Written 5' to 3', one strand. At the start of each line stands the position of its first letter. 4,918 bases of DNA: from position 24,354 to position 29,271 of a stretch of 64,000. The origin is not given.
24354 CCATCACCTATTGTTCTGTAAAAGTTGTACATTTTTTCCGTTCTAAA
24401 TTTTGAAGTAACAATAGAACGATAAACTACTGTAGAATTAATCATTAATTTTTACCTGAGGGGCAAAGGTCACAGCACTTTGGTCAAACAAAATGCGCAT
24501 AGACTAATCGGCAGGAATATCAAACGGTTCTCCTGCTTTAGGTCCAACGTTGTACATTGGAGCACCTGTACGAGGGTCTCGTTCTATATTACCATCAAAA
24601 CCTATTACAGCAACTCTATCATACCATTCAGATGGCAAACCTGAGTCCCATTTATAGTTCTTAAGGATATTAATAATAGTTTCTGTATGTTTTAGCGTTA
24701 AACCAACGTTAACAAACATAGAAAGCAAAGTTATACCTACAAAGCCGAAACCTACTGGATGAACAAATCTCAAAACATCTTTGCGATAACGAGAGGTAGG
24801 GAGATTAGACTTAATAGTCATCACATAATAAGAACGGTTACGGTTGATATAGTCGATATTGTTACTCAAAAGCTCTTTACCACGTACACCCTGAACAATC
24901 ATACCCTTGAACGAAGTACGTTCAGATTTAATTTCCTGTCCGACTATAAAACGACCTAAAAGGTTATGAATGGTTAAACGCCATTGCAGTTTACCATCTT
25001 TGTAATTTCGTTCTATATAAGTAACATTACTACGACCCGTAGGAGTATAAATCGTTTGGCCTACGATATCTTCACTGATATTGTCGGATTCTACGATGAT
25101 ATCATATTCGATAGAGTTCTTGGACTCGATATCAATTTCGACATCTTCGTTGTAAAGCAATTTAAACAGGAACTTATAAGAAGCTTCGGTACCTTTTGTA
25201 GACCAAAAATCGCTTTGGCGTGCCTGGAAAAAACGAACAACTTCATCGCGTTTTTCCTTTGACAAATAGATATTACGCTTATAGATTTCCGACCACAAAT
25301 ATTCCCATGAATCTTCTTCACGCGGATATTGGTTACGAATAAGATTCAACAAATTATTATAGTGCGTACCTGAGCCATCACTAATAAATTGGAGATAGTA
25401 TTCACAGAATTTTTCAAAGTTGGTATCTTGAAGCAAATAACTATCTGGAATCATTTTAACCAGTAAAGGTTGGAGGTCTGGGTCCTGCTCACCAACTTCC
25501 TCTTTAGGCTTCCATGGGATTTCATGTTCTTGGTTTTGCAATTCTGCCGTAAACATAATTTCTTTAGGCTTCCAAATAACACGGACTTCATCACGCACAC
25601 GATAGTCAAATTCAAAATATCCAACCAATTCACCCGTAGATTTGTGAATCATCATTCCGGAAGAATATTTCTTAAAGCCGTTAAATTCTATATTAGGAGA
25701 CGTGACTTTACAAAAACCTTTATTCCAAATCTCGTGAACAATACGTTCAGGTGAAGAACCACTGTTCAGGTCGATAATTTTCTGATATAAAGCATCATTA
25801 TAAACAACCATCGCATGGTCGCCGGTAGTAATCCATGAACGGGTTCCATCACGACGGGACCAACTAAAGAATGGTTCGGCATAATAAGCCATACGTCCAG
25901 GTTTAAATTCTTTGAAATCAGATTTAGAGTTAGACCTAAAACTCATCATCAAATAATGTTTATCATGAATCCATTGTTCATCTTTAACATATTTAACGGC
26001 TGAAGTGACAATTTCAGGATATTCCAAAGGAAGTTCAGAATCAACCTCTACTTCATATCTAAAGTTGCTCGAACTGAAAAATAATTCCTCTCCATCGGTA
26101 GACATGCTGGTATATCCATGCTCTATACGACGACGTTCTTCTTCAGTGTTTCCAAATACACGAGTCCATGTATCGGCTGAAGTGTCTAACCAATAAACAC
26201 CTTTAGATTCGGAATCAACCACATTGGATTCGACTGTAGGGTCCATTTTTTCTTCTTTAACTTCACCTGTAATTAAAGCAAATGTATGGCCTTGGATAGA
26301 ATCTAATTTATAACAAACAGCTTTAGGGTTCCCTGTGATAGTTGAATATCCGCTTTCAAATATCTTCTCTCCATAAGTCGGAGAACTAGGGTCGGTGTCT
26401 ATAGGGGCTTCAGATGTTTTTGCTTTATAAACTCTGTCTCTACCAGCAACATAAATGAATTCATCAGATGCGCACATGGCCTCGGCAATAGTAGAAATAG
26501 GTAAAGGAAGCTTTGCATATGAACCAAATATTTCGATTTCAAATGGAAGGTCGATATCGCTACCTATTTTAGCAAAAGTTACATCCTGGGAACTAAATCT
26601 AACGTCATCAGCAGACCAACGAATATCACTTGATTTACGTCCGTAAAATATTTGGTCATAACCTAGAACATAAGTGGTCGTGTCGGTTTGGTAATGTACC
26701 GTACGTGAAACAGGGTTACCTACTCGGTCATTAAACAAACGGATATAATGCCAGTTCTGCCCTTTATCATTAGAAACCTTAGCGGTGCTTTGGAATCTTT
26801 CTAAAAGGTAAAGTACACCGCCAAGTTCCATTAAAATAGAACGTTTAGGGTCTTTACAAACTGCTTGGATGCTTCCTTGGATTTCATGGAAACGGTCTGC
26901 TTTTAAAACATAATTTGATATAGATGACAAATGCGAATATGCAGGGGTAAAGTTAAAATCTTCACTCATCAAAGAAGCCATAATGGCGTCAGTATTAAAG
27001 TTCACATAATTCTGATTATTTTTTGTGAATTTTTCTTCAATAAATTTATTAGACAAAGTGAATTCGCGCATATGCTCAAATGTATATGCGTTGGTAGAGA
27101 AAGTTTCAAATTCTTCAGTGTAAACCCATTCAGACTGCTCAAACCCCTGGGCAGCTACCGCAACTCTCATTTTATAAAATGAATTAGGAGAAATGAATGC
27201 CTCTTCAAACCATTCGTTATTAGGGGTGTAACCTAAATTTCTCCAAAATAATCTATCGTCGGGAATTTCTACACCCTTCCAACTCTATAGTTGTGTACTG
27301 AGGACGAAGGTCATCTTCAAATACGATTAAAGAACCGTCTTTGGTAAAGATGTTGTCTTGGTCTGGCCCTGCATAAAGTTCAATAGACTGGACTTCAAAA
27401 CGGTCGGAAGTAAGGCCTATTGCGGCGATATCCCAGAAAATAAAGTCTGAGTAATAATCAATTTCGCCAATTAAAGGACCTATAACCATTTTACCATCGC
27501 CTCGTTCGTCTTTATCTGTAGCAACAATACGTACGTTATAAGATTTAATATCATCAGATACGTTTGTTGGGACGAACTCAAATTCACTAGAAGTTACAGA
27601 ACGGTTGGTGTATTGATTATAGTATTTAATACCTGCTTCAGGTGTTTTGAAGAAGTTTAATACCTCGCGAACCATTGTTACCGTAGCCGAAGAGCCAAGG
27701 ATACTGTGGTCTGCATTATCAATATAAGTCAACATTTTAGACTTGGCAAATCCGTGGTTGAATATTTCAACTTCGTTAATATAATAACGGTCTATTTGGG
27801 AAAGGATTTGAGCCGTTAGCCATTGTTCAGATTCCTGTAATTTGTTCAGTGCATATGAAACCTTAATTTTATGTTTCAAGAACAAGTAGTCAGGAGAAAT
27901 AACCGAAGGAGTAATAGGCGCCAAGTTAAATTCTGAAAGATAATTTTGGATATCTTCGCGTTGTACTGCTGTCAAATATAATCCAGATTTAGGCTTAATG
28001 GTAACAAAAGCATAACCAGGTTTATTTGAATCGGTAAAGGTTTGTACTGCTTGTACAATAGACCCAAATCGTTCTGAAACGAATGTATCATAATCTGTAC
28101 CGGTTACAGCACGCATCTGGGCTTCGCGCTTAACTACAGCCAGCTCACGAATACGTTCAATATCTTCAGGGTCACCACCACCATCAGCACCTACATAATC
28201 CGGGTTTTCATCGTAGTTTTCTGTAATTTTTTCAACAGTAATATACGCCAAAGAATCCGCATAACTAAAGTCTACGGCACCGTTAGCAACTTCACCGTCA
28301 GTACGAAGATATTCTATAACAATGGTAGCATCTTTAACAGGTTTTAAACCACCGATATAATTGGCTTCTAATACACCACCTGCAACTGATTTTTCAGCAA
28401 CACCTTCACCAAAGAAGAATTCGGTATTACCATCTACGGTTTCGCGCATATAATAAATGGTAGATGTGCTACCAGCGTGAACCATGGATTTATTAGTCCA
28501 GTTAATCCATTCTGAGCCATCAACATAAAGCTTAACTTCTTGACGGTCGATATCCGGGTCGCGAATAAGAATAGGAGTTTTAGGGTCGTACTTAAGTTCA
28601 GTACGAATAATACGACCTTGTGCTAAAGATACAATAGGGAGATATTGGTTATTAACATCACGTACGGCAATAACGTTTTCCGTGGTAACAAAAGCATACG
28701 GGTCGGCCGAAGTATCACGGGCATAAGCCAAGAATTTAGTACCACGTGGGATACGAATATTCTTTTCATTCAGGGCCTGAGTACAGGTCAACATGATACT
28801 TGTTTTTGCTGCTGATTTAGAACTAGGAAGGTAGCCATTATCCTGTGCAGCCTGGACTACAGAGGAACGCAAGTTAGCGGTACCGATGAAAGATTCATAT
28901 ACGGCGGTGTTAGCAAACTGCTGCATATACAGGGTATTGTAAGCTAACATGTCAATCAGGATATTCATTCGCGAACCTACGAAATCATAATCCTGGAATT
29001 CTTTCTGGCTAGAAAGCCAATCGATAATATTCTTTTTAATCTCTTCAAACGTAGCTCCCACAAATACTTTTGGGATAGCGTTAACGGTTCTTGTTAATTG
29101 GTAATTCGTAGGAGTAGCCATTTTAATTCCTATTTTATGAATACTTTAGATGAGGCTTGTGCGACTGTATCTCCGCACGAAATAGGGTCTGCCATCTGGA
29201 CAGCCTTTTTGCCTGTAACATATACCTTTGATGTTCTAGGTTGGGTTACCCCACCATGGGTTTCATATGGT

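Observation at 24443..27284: Gene 7 lacks its start and has a frameshifted C-terminus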

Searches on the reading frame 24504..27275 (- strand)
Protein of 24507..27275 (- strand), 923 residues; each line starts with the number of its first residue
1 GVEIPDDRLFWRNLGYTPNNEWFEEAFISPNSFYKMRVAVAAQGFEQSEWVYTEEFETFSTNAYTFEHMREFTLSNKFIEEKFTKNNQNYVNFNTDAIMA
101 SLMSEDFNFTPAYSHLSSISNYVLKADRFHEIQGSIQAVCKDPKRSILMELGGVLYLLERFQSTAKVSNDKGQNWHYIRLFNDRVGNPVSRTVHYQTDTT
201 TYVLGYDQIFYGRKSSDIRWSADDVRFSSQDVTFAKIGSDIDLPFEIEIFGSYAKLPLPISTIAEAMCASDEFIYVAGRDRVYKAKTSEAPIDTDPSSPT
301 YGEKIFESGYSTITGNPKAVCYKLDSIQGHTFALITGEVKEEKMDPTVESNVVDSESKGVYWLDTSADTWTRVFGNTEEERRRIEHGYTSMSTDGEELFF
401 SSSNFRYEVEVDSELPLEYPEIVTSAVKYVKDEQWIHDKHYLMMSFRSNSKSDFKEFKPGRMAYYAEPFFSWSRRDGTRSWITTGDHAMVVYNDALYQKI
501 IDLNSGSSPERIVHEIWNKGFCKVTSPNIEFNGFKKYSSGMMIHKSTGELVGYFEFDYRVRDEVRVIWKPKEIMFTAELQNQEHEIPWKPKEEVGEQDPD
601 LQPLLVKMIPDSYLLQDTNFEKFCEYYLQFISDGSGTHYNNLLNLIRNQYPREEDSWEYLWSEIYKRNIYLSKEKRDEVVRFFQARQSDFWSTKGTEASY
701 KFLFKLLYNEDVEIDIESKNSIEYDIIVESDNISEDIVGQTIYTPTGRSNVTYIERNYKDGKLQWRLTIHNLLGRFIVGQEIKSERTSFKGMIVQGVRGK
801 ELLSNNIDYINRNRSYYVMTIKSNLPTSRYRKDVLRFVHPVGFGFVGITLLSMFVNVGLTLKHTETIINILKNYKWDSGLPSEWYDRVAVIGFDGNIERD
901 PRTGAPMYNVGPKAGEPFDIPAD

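Call 18: find_encoding_contigs(protein=window:24504-27170:-, flank=10000, max_places=6)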
Protein window:24504-27170:- (888 aa): no gene with exactly this product is on record in the collection.

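Call 38: search_protein_families(library=pfam, proteins=[window:24504-27170:-])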
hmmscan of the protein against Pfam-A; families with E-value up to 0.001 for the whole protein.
window:24504-27170:- (888 aa): 3 families
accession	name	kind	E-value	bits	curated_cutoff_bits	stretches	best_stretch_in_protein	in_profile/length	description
PF21427.2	Gp7_5th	-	3.9e-48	161.9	27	1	687-781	1-96/96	Baseplate wedge protein gp7, domain V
PF21428.2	Gp7_helical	-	1.1e-29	102.5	27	1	564-610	1-47/47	Baseplate wedge protein gp7, helical domain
PF21456.2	Gp7_6th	-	5.4e-18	65.6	27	1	840-888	1-49/93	Baseplate wedge protein gp7, domain VI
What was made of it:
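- On T4-type gp7 baseplate wedge initiator: Pfam Gp7_helical 1.1e-29, Gp7_5th 3.9e-48, Gp7_6th 5.4e-18 (call 38). Gp7_6th is matched only over profile positions 1-49 of 93 (call 38).
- Closest known: T4 gp7 in solved baseplate structures. Same: The Pfam domains Gp7_helical, Gp7_5th and Gp7_6th are present (call 38).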

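Call 40: search_solved_structures(query=window:24507-27275:-, show_alignments=1)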
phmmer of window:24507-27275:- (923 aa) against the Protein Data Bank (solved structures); distinct sequences matched with E-value up to 0.001: 2.
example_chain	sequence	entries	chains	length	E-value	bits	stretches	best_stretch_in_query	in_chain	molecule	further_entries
9f4a_AY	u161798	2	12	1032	0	1378.5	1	3-922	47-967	Baseplate wedge protein gp7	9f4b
5hx2_A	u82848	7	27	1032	0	1297.8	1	2-923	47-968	Baseplate wedge protein gp7 | gp7, baseplate wedge protein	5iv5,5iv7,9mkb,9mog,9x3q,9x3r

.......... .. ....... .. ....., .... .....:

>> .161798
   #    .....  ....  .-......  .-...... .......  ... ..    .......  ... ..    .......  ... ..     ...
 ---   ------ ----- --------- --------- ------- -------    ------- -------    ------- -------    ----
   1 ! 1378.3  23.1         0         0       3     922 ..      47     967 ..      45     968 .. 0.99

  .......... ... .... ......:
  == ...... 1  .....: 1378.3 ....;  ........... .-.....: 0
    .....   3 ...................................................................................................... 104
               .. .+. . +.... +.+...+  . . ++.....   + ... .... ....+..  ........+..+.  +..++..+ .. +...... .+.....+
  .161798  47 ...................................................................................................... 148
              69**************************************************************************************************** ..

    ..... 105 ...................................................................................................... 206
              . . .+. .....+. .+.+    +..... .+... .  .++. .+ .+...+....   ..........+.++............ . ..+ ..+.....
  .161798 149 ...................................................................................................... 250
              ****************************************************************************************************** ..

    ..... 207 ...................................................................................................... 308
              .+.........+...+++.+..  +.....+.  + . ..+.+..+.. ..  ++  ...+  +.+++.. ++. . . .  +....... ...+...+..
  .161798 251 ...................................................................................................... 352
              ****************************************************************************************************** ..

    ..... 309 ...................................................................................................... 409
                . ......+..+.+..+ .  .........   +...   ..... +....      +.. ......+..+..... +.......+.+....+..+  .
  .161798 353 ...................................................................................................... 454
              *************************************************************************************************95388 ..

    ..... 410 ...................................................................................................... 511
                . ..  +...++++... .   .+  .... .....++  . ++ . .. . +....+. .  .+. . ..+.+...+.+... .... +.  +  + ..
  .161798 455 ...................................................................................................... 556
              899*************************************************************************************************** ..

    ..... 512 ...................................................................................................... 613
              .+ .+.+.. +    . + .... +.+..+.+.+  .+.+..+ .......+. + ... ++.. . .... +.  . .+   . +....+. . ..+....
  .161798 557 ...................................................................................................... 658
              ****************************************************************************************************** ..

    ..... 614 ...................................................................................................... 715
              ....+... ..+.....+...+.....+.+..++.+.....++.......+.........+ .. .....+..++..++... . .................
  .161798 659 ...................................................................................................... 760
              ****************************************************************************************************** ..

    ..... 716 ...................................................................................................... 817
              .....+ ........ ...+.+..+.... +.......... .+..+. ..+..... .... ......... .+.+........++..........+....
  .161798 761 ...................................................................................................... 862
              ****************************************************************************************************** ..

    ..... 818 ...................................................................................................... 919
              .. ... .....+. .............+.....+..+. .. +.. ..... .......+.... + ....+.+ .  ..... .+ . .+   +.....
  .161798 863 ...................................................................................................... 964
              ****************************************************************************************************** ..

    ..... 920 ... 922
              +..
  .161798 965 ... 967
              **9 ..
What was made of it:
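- On T4-type gp7 baseplate wedge initiator: PDB gp7 chains match at E = 0 over residues 47-968 (call 40).
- Closest known: T4 gp7 in solved baseplate structures. Same: It aligns end to end over T4 residues 47-968 with E = 0 (call 40).
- Closest known: T4 gp7 in solved baseplate structures. Different: Pfam Gp7_6th (domain VI) is matched only over profile positions 1-49 of 93, and the N-terminal 44-46 residues are absent (calls 38, 40).
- Checked: gp7 homology starts at window 27275, which is residue 45 of Dhakavirus gp7 and about residue 45-47 of T4 gp7 (call 40).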

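Call 54: find_homologous_proteins(query=window:24507-27275:-, max_evalue=1e-100)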
Query window:24507-27275:- (923 aa): 151 proteins with E <= 1e-100 among 6018 candidates; the best 120 are listed.
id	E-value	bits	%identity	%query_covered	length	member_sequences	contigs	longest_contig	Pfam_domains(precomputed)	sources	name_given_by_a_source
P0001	0.0e+0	2124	99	100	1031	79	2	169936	PF21428.3,PF21456.3,PF21427.3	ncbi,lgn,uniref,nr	ncbi:baseplate wedge subunit [Escherichia phage WG01]|uniref:Baseplate wedge protein gp7 n=1 Tax=Esc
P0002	0.0e+0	1782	82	100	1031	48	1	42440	PF21428.3,PF21456.3,PF21427.3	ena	-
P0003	0.0e+0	1747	80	100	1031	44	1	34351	PF21428.3,PF21456.3,PF21427.3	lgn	-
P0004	0.0e+0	1606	74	100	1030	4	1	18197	PF21428.3,PF21456.3,PF21427.3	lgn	-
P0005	0.0e+0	1606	73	100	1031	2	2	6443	PF21428.3,PF21456.3,PF21427.3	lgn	-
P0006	0.0e+0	1603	74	100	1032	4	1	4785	PF21428.3,PF21456.3,PF21427.3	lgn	-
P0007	0.0e+0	1603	73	100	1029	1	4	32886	PF21428.3,PF21456.3,PF21427.3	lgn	-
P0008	0.0e+0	1599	72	100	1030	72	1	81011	PF21428.3,PF21456.3,PF21427.3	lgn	-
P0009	0.0e+0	1596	74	100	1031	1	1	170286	PF21428.3,PF21456.3,PF21427.3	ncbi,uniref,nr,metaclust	ncbi:baseplate wedge subunit [Pectobacterium bacteriophage PM2]|uniref:Baseplate wedge protein gp7 n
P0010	0.0e+0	1592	73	100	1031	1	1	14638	PF21428.3,PF21456.3,PF21427.3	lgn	-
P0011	0.0e+0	1582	73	100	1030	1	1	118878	PF21428.3,PF21456.3,PF21427.3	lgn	-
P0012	0.0e+0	1545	71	100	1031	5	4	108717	PF21428.3,PF21456.3,PF21427.3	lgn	-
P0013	0.0e+0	1514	71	100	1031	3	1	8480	PF21428.3,PF21456.3,PF21427.3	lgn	-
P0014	0.0e+0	1496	70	100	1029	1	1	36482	PF21428.3,PF21456.3,PF21427.3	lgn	-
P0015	0.0e+0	1490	69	100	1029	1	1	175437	PF21428.3,PF21456.3,PF21427.3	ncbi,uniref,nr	ncbi:baseplate wedge subunit [Escherichia phage EcS1]|uniref:Baseplate wedge protein gp7 n=1 Tax=Esc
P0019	0.0e+0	1411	64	100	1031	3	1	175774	PF21428.3,PF21456.3,PF21427.3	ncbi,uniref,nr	ncbi:baseplate wedge subunit [Erwinia phage Cronus]|uniref:Baseplate wedge protein gp7 n=1 Tax=Erwin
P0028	0.0e+0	1375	63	100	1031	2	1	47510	PF21428.3,PF21456.3,PF21427.3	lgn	-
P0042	0.0e+0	1333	63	100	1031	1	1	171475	PF21428.3,PF21456.3,PF21427.3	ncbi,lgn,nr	ncbi:baseplate wedge protein [Klebsiella phage Metamorpho]|nr:baseplate wedge protein [Klebsiella ph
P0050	0.0e+0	1310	62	100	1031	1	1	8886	PF21428.3,PF21456.3,PF21427.3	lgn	-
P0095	0.0e+0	1163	57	99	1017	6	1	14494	PF21428.3,PF21456.3,PF21427.3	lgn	-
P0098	0.0e+0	1137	54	100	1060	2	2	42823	PF21428.3,PF21456.3,PF21427.3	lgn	-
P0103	0.0e+0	1119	54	100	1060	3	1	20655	PF21428.3,PF21456.3,PF21427.3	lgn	-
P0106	0.0e+0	1104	53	100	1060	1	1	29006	PF21428.3,PF21456.3,PF21427.3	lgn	-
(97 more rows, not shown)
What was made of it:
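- On T4-type gp7 baseplate wedge initiator: All 120 best homologues are 1017-1060 aa (call 54).
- The 120 best homologues are 1017-1060 aa, and the closest, WG01 gp7, is 1031 aa at 99% identity (call 54).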

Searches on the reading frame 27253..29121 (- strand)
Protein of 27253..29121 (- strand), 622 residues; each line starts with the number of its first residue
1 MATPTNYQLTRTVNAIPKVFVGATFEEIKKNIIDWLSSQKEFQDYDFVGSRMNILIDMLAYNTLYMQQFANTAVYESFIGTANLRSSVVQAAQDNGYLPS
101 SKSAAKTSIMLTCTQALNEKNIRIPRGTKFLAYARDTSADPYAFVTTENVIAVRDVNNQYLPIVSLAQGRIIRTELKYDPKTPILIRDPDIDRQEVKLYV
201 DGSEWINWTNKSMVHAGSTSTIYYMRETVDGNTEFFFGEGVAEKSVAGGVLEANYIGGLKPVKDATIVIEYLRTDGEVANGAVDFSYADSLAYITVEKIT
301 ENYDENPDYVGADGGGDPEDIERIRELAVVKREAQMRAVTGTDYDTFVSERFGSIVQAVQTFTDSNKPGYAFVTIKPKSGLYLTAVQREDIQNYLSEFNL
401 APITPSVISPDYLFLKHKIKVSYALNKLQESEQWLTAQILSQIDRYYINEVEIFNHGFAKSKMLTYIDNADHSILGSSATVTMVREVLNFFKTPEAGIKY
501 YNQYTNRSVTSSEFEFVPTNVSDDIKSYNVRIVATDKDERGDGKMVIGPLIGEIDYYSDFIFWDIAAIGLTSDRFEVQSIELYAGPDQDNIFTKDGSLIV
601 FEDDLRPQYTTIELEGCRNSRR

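Call 38: search_protein_families(library=pfam, proteins=[window:27253-29121:-])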
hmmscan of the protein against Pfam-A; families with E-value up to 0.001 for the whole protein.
window:27253-29121:- (622 aa): 5 families
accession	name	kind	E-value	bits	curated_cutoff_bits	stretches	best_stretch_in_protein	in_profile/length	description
PF21387.2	Gp6_C-I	-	1.8e-41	140.5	27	1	340-408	1-69/69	Baseplate structural protein gp6, C-terminal domain I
PF21379.2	Gp6-like_1st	-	9.8e-41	137.8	27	1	24-97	1-74/74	Baseplate wedge protein gp6-like, helical domain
PF21871.1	Gp6_C-III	-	2e-40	137.1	27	1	411-486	1-76/76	Baseplate structural protein gp6, C-terminal domain III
PF21515.2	Gp6_2nd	-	5.4e-37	125.8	27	1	104-169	1-66/66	Baseplate wedge protein gp6, domain II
PF21472.2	gp6_C-domII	-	1.7e-26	93.3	27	2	493-550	1-60/119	Baseplate structural protein gp6, C-terminal domain II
